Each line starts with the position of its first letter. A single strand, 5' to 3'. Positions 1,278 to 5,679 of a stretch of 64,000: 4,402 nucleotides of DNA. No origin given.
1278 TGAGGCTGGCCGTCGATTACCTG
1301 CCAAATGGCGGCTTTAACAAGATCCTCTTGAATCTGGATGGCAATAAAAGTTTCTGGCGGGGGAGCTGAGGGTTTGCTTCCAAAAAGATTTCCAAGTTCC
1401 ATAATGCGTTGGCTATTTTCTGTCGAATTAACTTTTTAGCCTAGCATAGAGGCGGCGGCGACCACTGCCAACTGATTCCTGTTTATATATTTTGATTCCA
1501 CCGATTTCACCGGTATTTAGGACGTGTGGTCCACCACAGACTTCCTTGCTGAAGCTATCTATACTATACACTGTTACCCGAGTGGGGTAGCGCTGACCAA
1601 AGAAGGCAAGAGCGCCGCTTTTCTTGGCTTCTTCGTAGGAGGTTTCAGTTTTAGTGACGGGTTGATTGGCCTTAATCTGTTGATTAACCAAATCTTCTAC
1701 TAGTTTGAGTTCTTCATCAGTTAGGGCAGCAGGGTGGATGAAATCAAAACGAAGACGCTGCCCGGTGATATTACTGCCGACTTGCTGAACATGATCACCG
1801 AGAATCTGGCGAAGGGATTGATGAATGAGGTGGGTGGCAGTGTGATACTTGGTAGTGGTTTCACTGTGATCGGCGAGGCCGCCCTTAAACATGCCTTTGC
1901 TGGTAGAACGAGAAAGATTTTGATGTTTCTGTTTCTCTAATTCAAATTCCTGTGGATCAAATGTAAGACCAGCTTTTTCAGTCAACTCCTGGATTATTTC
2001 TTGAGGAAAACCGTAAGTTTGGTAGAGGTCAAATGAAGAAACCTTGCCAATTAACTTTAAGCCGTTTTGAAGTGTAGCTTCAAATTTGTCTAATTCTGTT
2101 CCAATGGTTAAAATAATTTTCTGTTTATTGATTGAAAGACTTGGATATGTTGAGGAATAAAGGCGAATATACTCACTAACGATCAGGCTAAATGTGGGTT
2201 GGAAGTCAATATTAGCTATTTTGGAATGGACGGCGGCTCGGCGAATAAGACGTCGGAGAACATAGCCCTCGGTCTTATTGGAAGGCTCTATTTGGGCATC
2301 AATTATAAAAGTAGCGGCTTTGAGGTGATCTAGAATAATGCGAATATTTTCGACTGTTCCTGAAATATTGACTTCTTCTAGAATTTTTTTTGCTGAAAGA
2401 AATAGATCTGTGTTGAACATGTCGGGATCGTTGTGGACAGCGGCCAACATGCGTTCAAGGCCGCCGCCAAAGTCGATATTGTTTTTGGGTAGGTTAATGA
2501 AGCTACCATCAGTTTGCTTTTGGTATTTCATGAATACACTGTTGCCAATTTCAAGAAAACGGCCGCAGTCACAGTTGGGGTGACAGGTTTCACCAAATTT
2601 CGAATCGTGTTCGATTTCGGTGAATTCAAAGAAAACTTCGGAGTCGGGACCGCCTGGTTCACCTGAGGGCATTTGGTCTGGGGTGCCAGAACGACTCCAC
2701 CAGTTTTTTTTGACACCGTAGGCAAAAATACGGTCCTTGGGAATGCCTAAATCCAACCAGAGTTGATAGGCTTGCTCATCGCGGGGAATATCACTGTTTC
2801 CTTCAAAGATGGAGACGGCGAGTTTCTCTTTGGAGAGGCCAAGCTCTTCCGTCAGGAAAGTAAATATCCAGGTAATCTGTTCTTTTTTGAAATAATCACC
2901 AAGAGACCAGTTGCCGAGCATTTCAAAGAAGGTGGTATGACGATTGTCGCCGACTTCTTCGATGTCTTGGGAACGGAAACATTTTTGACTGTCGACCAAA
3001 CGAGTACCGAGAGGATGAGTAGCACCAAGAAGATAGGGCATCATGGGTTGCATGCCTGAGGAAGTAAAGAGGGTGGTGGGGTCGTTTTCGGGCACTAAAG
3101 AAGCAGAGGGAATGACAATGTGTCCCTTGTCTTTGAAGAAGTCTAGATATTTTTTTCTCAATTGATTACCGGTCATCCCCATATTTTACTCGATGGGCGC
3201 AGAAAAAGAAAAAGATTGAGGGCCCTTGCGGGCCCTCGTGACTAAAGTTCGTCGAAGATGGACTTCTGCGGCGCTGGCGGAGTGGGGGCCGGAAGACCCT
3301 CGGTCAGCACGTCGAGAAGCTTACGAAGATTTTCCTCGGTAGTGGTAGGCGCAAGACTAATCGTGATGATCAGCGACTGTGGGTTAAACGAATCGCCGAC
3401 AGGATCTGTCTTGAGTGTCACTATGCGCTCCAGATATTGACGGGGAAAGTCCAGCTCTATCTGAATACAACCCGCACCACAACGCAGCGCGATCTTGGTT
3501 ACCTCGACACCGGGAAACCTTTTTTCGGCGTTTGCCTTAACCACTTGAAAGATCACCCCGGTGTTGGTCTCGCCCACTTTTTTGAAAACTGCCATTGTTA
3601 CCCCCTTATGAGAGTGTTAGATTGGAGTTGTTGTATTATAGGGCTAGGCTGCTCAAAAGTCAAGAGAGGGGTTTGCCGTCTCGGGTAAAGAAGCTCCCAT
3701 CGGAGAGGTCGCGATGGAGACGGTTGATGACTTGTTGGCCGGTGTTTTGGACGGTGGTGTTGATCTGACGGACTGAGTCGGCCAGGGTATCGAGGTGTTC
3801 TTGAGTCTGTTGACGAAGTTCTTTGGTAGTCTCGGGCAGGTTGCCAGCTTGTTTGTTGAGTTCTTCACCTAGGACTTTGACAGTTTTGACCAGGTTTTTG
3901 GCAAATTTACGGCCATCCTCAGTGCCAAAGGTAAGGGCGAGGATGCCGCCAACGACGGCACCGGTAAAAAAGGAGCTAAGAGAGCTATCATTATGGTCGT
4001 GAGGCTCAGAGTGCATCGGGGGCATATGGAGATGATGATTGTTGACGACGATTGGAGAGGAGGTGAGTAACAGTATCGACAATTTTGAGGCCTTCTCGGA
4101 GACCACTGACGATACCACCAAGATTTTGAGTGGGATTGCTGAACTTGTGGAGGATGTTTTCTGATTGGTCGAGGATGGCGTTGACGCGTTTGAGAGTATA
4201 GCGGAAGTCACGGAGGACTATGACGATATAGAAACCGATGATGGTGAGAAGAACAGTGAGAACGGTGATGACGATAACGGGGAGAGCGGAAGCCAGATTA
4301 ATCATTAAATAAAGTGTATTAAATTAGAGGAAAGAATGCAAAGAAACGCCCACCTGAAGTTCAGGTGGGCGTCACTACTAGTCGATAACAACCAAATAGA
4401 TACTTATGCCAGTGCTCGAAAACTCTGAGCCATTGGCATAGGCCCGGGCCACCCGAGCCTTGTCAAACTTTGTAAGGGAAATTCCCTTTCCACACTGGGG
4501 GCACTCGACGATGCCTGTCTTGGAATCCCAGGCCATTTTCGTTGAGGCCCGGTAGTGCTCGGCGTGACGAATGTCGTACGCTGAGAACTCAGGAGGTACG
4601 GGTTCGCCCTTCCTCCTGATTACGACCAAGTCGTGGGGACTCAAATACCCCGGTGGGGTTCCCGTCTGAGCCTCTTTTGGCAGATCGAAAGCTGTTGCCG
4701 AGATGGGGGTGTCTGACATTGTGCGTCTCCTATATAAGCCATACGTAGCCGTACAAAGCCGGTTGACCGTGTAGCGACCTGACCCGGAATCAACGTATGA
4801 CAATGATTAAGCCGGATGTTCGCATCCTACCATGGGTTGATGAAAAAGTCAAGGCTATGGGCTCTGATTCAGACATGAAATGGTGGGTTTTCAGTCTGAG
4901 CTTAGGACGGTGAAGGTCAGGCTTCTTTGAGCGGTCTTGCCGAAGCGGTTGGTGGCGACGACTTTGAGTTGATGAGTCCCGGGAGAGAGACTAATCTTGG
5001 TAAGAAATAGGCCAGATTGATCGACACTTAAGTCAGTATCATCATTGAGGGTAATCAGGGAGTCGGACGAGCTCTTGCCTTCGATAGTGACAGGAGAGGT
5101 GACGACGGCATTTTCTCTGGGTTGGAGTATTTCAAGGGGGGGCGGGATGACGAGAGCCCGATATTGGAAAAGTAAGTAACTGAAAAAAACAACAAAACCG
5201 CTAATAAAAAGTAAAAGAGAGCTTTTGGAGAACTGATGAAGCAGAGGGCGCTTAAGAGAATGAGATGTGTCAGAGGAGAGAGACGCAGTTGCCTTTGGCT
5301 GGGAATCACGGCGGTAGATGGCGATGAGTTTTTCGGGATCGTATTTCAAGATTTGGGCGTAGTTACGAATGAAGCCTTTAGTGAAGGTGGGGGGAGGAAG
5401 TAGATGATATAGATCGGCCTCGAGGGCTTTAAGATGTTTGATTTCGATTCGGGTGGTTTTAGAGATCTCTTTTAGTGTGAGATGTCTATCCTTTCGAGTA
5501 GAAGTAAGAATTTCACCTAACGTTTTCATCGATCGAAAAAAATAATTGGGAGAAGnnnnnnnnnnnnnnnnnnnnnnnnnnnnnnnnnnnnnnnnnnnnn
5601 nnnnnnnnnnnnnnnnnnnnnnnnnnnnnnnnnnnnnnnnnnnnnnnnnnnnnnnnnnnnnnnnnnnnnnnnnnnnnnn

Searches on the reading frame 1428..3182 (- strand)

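Call 19: search_protein_families(library=pfam, proteins=[window:1428-3182:-], max_evalue=0.001)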
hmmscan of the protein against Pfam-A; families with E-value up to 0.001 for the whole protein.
window:1428-3182:- (584 aa): 2 families
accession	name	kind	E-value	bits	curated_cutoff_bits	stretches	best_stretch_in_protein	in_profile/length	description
PF01411.24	tRNA-synt_2c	-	2.6e-105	353.5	30.3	1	8-446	2-448/552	tRNA synthetases class II (A)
PF07973.19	tRNA_SAD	-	8e-15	55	24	1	536-579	1-44/44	Threonyl and Alanyl tRNA synthetase second additional domain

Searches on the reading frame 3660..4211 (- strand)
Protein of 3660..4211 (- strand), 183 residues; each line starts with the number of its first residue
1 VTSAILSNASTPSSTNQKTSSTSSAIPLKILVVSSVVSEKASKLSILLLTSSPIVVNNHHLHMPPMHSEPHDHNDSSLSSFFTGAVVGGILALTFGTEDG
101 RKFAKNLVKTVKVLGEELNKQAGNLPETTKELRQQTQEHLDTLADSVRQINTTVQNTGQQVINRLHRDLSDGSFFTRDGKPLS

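Call 19: search_protein_families(library=pfam, proteins=[window:3660-4211:-], max_evalue=0.001)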
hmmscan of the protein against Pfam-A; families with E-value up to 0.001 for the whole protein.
window:3660-4211:- (183 aa): 1 family
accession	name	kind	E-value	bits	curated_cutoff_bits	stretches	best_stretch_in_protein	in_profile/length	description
PF12732.12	YtxH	-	1e-07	32.7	37.5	1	79-147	2-70/71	YtxH-like protein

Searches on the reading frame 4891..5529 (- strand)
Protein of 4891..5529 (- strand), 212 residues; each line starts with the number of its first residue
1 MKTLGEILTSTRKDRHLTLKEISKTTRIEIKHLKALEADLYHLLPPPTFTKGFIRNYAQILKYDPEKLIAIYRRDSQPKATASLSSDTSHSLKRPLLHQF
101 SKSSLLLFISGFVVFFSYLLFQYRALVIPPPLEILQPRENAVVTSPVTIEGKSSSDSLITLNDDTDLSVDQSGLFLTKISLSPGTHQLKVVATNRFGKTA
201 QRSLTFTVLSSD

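Call 19: search_protein_families(library=pfam, proteins=[window:4891-5529:-], max_evalue=0.001)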
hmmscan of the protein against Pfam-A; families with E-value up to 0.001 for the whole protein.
window:4891-5529:- (212 aa): 3 families
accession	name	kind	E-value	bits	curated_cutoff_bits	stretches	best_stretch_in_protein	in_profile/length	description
PF13413.12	HTH_25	-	2.7e-18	66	24.6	1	8-67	2-61/62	Helix-turn-helix domain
PF12844.13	HTH_19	-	4.6e-07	30.1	30.2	1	5-70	1-60/64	Helix-turn-helix domain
PF09136.16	Glucodextran_B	-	3.7e-06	27.2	27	1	130-207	1-80/83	Glucodextranase, domain B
